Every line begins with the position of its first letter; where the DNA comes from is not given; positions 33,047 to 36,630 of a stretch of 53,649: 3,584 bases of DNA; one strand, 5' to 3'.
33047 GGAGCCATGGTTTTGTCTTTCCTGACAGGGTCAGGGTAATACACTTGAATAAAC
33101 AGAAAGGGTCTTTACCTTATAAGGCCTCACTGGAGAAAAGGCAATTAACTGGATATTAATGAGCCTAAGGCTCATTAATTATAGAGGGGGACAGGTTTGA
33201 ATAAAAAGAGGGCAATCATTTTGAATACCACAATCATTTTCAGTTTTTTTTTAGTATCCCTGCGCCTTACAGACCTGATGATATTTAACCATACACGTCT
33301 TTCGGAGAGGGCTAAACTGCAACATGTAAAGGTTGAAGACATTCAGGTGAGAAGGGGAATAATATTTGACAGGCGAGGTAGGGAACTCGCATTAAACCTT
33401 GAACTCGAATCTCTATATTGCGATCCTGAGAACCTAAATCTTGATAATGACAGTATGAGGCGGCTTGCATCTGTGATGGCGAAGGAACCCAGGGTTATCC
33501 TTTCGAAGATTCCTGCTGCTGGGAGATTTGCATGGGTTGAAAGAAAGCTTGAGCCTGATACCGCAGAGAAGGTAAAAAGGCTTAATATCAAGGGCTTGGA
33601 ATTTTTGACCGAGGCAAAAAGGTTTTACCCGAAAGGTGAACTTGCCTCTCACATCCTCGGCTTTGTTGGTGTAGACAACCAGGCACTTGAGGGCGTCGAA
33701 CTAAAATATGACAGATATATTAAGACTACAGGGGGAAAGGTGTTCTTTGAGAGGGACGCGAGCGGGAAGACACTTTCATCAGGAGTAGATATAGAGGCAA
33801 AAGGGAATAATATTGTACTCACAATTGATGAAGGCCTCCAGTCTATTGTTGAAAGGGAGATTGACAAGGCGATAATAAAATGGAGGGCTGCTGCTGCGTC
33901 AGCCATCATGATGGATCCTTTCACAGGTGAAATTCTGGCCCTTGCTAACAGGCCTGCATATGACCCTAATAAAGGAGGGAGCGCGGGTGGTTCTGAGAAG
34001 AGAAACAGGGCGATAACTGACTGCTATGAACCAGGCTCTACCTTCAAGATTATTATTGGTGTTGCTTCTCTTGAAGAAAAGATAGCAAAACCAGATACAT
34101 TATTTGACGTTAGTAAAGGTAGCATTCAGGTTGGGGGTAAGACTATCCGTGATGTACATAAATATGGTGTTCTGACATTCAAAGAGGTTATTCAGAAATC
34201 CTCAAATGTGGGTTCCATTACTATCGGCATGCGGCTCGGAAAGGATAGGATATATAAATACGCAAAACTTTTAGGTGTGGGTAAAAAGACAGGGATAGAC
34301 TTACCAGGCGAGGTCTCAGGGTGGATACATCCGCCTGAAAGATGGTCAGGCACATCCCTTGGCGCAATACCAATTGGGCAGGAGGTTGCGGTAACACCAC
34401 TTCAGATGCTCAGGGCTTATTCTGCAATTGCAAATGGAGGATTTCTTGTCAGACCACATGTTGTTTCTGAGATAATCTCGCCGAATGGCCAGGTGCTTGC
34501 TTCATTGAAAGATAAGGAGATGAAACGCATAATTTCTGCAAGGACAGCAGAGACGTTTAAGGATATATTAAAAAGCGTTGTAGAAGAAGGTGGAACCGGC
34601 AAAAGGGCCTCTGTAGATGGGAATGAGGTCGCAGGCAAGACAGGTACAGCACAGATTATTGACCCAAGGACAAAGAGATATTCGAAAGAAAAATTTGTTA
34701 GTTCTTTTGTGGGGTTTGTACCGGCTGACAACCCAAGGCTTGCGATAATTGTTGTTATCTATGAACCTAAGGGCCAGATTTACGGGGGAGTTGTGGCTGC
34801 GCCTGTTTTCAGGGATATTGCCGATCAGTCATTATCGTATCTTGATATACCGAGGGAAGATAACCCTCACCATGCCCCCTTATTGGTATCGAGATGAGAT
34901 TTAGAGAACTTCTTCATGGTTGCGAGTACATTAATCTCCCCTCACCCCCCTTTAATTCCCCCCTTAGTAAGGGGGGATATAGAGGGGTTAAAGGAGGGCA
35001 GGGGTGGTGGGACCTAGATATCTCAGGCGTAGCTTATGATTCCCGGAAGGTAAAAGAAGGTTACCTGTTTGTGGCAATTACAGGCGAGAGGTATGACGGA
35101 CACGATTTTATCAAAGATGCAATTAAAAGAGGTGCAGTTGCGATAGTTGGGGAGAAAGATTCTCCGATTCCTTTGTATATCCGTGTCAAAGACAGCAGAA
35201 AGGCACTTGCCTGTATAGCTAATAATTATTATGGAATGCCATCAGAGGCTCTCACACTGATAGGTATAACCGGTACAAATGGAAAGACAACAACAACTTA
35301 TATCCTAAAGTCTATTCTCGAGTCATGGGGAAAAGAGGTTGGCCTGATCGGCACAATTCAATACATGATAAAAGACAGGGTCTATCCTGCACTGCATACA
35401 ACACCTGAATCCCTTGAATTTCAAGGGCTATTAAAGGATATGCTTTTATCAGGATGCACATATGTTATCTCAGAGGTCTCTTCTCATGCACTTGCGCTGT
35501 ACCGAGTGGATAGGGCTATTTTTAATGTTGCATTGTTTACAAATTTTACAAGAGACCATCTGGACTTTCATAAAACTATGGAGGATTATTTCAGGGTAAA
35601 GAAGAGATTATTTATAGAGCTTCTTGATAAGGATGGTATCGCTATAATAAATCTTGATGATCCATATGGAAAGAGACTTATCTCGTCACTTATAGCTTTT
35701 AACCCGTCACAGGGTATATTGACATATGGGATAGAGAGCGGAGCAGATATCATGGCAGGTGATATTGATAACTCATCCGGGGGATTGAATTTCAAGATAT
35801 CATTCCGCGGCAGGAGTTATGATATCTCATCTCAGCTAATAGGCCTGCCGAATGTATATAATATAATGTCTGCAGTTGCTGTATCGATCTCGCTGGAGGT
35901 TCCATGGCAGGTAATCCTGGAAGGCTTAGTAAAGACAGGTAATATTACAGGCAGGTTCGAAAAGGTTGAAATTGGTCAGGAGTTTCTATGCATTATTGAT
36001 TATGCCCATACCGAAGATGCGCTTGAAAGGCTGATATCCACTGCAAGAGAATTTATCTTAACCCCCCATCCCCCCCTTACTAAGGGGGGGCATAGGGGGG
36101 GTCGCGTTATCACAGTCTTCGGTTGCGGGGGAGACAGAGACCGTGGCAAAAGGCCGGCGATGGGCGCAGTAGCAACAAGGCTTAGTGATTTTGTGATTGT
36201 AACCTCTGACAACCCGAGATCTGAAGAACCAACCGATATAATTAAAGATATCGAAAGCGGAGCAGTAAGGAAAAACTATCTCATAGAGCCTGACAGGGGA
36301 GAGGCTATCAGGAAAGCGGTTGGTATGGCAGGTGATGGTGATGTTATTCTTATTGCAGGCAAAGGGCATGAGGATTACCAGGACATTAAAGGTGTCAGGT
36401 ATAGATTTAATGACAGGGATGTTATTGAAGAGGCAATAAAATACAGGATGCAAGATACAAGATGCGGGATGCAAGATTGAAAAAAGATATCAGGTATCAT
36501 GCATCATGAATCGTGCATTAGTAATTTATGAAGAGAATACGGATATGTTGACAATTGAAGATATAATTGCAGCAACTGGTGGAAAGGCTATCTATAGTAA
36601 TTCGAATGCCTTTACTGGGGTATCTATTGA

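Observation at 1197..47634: A palindromic C6/G6 element sits in frame inside at least nine housekeeping genes and always reads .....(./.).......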

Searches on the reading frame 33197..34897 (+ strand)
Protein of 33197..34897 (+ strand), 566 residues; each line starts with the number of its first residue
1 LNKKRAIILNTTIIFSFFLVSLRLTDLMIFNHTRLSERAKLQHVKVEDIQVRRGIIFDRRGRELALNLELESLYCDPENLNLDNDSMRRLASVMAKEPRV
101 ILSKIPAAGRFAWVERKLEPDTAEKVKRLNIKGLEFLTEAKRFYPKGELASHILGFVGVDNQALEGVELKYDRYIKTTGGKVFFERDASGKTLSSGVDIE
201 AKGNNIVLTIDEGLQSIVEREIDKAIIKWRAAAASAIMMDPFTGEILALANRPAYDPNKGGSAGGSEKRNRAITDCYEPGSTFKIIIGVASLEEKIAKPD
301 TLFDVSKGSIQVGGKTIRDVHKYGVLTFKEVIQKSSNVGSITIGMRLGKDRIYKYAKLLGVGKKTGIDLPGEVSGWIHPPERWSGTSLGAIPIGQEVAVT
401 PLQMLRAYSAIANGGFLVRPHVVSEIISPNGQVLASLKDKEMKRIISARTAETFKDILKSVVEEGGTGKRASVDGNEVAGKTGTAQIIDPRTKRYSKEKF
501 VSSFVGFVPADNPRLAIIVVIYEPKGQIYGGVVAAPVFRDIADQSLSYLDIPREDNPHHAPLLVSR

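Call 9: search_protein_families(library=ncbifam, proteins=[window:33197-34897:+], max_evalue=1e-10)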
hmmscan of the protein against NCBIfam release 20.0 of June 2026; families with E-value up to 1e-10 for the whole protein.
window:33197-34897:+ (566 aa): 20 families
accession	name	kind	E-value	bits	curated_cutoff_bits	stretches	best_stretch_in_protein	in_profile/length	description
TIGR02214.1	spoVD_pbp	equivalog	5.8e-149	497.3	688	1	7-556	5-565/636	stage V sporulation protein D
NF053573.1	PBP2_PenA_Neis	exception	2e-108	363.4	1105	1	7-551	29-566/572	peptidoglycan D,D-transpeptidase PBP2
TIGR03423.1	pbp2_mrdA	equivalog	2.9e-100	336.5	455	1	5-546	2-591/593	penicillin-binding protein 2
NF011685.0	PRK15105.1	subfamily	1.6e-97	327.5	737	1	7-551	25-563/588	peptidoglycan glycosyltransferase FtsI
NF038271.1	strep_PBP2X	exception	1.7e-58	198.5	1050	1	123-525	164-594/750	penicillin-binding protein PBP2X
TIGR02074.1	PBP_1a_fam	subfamily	5.8e-39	134.3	508.75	1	195-542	215-529/535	PBP1A family penicillin-binding protein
NF008061.0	PRK10795.1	equivalog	1.3e-35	123.1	962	1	4-544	20-611/634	peptidoglycan DD-transpeptidase MrdA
NF051842.1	PBP4_5_Efaec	equivalog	1.4e-33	116.2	700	1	42-501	154-629/668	penicillin-binding protein PBP4(5)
NF038278.1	strep_PBP2B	exception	3.5e-25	88.6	975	1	355-522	480-653/678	penicillin-binding protein PBP2B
NF051885.1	tranpepglycosPbpC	equivalog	9.9e-22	77.3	900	1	201-486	289-545/632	multimodular transpeptidase-transglycosylase PbpC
NF000237.1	MECA_PBP2A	equivalog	1.1e-16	60.3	750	1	40-518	138-630/668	PBP2a family beta-lactam-resistant peptidoglycan transpeptidase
NF033378.1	MECD_PBP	exception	4.3e-16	58.4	1450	1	42-526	142-649/678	PBP2a family beta-lactam-resistant peptidoglycan transpeptidase MecD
NF038276.1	strep_PBP2A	exception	1e-14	53.8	1100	1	390-486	486-580/716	penicillin-binding protein PBP2A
NF000406.1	MECB_PBP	exception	6.1e-14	51.3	1450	1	46-517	143-635/674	PBP2a family beta-lactam-resistant peptidoglycan transpeptidase MecB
NF000408.1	MECA2_pure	exception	1.1e-13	50.4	1525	1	165-520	281-632/668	PBP2a family beta-lactam-resistant peptidoglycan transpeptidase MecA2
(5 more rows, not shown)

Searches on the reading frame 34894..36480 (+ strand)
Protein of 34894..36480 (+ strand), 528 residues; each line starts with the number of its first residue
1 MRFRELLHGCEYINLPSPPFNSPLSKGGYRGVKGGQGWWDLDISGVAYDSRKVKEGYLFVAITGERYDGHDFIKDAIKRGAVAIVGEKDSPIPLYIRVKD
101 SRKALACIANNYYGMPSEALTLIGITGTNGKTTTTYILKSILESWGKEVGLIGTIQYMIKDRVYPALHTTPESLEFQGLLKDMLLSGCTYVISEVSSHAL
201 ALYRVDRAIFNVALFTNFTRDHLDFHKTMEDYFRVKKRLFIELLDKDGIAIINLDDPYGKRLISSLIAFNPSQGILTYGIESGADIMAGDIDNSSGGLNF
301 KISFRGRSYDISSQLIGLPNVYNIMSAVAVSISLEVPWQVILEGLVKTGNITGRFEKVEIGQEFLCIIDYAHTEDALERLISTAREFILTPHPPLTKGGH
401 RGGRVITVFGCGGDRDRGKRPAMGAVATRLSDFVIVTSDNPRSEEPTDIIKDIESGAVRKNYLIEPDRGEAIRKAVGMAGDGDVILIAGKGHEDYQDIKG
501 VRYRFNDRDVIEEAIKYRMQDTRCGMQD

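Call 9: search_protein_families(library=ncbifam, proteins=[window:34894-36480:+], max_evalue=1e-10)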
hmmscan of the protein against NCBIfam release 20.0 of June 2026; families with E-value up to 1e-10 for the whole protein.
window:34894-36480:+ (528 aa): 22 families
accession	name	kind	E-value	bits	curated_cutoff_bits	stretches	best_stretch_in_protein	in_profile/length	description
NF001126.0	PRK00139.1-4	equivalog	4.7e-172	572.9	373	1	40-516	20-483/486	UDP-N-acetylmuramoyl-L-alanyl-D-glutamate--2,6-diaminopimelate ligase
TIGR01085.1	murE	subfamily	1e-151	506.1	257.3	1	40-515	1-471/472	UDP-N-acetylmuramyl-tripeptide synthetase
NF008896.0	PRK11929.1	equivalog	5.4e-151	504.4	1023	1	44-521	30-504/965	bifunctional UDP-N-acetylmuramoyl-L-alanyl-D-glutamate--2,6-diaminopimelate ligase MurE/UDP-N-acetylmuramoyl-tripeptide--D-alanyl-D-alanine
NF001124.0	PRK00139.1-2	equivalog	1.7e-146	488.9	476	1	40-519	25-496/500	UDP-N-acetylmuramoyl-L-alanyl-D-glutamate--2,6-diaminopimelate ligase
NF001123.0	PRK00139.1-1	equivalog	2.2e-117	392.7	586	1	43-515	20-489/493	UDP-N-acetylmuramoyl-L-alanyl-D-glutamate--2,6-diaminopimelate ligase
NF010628.0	PRK14022.1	equivalog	2.1e-91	307.1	536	1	38-506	30-471/483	UDP-N-acetylmuramoyl-L-alanyl-D-glutamate--L-lysine ligase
NF001130.0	PRK00139.2-4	equivalog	4.4e-62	210.5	715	2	40-242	28-237/516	UDP-N-acetylmuramoyl-L-alanyl-D-glutamate--2,6-diaminopimelate ligase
NF001129.0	PRK00139.2-3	equivalog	5.9e-46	157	762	1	41-509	39-508/517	UDP-N-acetylmuramoyl-L-alanyl-D-glutamate--2,6-diaminopimelate ligase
NF001127.0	PRK00139.2-1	equivalog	6.9e-43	147.1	997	2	44-242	32-237/520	UDP-N-acetylmuramoyl-L-alanyl-D-glutamate--2,6-diaminopimelate ligase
TIGR01143.1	murF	subfamily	5.3e-41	140.9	288.6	2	49-147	2-101/418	UDP-N-acetylmuramoyl-tripeptide--D-alanyl-D-alanine ligase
NF001131.0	PRK00139.2-5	equivalog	5.5e-40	137.6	1000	1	43-502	36-469/483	UDP-N-acetylmuramoyl-L-alanyl-D-glutamate--2,6-diaminopimelate ligase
TIGR02068.2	cya_phycin_syn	equivalog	1.9e-30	105.6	850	1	117-490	476-849/862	cyanophycin synthetase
NF053645.1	pMurC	equivalog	1.8e-27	96.2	560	0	284-382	286-383/492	pseudomurein biosynthesis peptide ligase pMurC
NF008041.0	PRK10773.1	equivalog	2.6e-27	95.7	551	1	40-149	21-129/453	UDP-N-acetylmuramoyl-tripeptide--D-alanyl-D-alanine ligase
TIGR01082.1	murC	equivalog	3.9e-26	92.1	335.1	1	211-388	169-341/449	UDP-N-acetylmuramate--L-alanine ligase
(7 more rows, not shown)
